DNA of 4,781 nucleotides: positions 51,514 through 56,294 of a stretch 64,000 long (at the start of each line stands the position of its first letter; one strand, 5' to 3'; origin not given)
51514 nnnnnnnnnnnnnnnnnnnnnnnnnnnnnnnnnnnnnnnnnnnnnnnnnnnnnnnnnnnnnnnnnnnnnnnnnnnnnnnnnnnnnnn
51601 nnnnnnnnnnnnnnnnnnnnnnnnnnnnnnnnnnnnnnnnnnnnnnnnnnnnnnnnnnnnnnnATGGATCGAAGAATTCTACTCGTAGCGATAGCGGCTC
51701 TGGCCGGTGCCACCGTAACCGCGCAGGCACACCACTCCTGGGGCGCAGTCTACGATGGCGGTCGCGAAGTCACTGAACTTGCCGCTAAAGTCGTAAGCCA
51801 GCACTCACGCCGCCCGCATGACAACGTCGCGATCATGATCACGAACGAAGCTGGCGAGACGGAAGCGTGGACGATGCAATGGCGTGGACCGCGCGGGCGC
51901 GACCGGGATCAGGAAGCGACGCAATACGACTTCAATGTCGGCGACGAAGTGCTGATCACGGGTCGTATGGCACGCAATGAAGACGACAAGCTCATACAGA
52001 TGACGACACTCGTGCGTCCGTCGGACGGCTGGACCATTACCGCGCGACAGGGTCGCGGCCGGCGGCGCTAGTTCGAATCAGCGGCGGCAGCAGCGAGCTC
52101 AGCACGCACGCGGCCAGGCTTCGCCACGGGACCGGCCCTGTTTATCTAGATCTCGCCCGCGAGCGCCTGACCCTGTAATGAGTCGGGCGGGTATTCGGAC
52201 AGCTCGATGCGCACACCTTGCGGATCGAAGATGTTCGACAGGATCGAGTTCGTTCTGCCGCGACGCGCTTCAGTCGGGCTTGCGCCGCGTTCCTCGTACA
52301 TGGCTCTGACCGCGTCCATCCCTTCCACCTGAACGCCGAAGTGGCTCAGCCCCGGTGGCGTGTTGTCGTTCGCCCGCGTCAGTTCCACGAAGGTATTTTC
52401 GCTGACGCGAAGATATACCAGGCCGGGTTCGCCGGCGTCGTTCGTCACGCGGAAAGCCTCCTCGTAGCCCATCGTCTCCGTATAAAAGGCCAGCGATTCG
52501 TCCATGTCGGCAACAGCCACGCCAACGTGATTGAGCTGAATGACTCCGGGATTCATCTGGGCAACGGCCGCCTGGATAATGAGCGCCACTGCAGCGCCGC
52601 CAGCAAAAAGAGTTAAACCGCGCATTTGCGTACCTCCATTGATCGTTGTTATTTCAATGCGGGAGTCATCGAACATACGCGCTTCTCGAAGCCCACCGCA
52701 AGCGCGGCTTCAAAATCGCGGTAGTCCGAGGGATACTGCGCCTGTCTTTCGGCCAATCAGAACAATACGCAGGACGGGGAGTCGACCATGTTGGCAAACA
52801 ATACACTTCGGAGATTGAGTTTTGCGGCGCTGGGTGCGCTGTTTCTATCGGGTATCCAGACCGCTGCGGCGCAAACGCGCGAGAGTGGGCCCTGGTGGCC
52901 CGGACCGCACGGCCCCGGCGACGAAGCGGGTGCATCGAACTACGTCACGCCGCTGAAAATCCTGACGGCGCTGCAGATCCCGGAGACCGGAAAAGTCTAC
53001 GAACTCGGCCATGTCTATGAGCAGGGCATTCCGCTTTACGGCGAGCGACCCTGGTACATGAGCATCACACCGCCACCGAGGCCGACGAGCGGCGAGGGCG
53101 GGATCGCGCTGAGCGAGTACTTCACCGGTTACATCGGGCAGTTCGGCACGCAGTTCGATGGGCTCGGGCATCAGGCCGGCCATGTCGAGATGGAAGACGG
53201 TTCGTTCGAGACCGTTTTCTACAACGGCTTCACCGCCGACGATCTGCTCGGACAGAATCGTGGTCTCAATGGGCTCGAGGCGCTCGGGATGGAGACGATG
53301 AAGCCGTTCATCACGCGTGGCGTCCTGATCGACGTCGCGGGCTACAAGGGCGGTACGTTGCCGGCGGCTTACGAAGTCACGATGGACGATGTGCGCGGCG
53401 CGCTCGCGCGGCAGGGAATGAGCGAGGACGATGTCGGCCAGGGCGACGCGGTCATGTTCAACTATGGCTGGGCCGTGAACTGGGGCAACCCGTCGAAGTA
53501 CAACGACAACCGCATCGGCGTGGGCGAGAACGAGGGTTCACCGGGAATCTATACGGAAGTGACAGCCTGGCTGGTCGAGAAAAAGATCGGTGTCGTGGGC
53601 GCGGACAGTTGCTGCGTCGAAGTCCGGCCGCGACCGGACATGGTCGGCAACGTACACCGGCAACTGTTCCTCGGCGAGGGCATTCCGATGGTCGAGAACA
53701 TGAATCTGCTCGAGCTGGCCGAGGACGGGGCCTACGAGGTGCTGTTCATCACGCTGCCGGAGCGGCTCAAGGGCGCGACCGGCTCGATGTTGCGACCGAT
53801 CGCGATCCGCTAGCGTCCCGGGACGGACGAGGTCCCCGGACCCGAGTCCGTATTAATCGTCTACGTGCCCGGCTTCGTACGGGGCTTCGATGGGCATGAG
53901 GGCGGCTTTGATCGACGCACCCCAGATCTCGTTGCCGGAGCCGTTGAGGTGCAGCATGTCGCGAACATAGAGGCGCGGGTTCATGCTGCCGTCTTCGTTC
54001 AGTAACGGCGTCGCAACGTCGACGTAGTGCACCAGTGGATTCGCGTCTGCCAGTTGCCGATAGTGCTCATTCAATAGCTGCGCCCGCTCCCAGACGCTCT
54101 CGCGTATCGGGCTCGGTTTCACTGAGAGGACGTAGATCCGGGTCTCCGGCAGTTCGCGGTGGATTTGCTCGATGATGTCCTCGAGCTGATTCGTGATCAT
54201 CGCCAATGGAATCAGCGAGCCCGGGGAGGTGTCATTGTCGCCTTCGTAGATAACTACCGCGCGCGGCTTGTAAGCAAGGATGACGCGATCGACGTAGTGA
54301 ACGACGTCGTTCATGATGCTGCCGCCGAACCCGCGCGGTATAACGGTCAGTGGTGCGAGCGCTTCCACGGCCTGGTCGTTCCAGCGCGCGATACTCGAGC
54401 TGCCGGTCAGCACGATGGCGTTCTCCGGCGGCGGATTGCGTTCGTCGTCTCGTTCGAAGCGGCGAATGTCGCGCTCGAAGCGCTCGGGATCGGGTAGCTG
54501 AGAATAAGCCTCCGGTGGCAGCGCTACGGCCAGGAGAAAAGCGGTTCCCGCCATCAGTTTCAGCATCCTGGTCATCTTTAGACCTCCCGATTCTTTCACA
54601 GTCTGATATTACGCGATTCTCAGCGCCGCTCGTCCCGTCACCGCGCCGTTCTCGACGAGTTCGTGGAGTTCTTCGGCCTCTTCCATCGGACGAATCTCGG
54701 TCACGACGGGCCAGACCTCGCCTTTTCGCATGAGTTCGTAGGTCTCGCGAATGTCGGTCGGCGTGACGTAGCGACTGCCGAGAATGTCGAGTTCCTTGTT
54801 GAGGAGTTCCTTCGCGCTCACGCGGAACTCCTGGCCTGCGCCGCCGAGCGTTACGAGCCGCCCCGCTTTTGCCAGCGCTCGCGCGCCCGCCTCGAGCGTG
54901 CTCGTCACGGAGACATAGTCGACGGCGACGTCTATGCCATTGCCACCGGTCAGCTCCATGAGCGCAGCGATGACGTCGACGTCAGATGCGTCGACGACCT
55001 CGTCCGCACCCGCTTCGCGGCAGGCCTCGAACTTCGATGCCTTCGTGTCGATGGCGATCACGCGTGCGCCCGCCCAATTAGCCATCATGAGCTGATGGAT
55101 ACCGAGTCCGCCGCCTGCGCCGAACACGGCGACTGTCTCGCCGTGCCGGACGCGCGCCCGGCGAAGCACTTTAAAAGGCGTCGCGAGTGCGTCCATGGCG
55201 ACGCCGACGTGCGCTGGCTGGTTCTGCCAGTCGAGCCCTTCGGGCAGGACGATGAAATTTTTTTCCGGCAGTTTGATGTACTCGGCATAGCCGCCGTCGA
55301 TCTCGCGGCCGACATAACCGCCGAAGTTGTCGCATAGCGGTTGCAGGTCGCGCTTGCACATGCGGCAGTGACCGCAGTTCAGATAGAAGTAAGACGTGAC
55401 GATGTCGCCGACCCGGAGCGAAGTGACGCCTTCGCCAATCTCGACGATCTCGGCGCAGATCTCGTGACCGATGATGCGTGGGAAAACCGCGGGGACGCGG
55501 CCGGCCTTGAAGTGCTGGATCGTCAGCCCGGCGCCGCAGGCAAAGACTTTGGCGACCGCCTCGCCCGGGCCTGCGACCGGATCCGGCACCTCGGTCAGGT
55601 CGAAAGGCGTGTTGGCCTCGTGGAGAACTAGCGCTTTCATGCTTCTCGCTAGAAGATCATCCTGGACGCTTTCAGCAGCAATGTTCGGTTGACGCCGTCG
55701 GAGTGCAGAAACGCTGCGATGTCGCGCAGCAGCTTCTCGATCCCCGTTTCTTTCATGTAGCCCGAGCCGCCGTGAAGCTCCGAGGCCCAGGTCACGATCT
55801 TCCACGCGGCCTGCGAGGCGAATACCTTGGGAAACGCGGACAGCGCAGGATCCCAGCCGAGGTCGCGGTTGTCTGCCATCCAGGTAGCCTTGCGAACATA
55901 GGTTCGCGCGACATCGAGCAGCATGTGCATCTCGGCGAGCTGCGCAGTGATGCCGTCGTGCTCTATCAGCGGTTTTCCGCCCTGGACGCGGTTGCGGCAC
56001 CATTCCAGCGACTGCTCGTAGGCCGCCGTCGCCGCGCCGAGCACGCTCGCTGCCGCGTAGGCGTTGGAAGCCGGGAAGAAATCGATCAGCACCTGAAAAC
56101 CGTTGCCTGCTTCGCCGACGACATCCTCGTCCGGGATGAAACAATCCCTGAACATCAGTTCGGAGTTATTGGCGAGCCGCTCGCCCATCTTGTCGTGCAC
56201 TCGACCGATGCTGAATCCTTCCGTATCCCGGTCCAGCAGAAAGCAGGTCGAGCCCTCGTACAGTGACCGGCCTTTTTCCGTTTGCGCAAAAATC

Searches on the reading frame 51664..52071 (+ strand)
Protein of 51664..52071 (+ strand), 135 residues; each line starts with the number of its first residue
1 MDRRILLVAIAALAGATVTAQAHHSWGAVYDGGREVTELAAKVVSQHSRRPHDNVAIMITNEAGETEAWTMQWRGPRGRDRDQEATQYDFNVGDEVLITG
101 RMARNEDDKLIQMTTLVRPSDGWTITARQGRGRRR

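Call 91: search_protein_families(library=pfam, proteins=[window:51664-52071:+], max_evalue=0.001)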
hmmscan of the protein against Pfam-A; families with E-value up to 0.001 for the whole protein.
window:51664-52071:+ (135 aa): 1 family
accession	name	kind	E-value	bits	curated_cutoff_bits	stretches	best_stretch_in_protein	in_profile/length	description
PF19649.4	DUF6152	-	2.6e-09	37.5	27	1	13-106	2-92/98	Family of unknown function (DUF6152)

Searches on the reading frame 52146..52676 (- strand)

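Call 91: search_protein_families(library=pfam, proteins=[window:52146-52676:-], max_evalue=0.001)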
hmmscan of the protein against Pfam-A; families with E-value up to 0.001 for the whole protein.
window:52146-52676:- (176 aa): 3 families
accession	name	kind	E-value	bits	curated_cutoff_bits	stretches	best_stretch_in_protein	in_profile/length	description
PF00903.31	Glyoxalase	-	1.2e-11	45.5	20.6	1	47-159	1-121/121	Glyoxalase/Bleomycin resistance protein/Dioxygenase superfamily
PF13669.12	Glyoxalase_4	-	1e-09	39.1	27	1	49-141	1-102/109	Glyoxalase/Bleomycin resistance protein/Dioxygenase superfamily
PF18029.7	Glyoxalase_6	-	9.2e-06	26.7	23.6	1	51-159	2-105/106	Glyoxalase-like domain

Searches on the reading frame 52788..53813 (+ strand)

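Call 23: search_protein_families(library=pfam, proteins=[window:52788-53813:+], max_evalue=0.00001)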
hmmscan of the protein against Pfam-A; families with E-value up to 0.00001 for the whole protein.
window:52788-53813:+ (341 aa): 1 family
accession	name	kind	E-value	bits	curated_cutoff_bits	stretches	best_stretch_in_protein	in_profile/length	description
PF04199.19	Cyclase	-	3.2e-18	66.8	23.1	1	71-278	1-141/142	Putative cyclase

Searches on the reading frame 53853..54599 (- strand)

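Call 23: search_protein_families(library=pfam, proteins=[window:53853-54599:-], max_evalue=0.00001)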
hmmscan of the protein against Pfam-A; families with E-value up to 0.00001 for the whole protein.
window:53853-54599:- (248 aa): 2 families
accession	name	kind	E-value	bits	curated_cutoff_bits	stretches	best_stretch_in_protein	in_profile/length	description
PF13472.12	Lipase_GDSL_2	-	2.4e-16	61.2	32.9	1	69-225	18-178/178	GDSL-like Lipase/Acylhydrolase family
PF00657.28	Lipase_GDSL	-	2.8e-06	28.1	23.6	1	96-228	57-206/208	GDSL-like Lipase/Acylhydrolase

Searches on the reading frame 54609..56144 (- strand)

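Call 23: search_protein_families(library=pfam, proteins=[window:54609-56144:-], max_evalue=0.00001)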
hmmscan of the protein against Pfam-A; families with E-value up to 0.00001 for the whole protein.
window:54609-56144:- (511 aa): 3 families
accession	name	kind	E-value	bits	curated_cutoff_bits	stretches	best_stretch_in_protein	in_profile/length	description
PF00107.32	ADH_zinc_N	-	3e-28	98.8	31.8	1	346-472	1-127/129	Zinc-binding dehydrogenase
PF08240.17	ADH_N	-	2.2e-19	70.1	23.5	1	192-301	1-103/104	Alcohol dehydrogenase GroES-like domain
PF13602.12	ADH_zinc_N_2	-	6.7e-16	59.9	27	1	379-506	2-132/134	Zinc-binding dehydrogenase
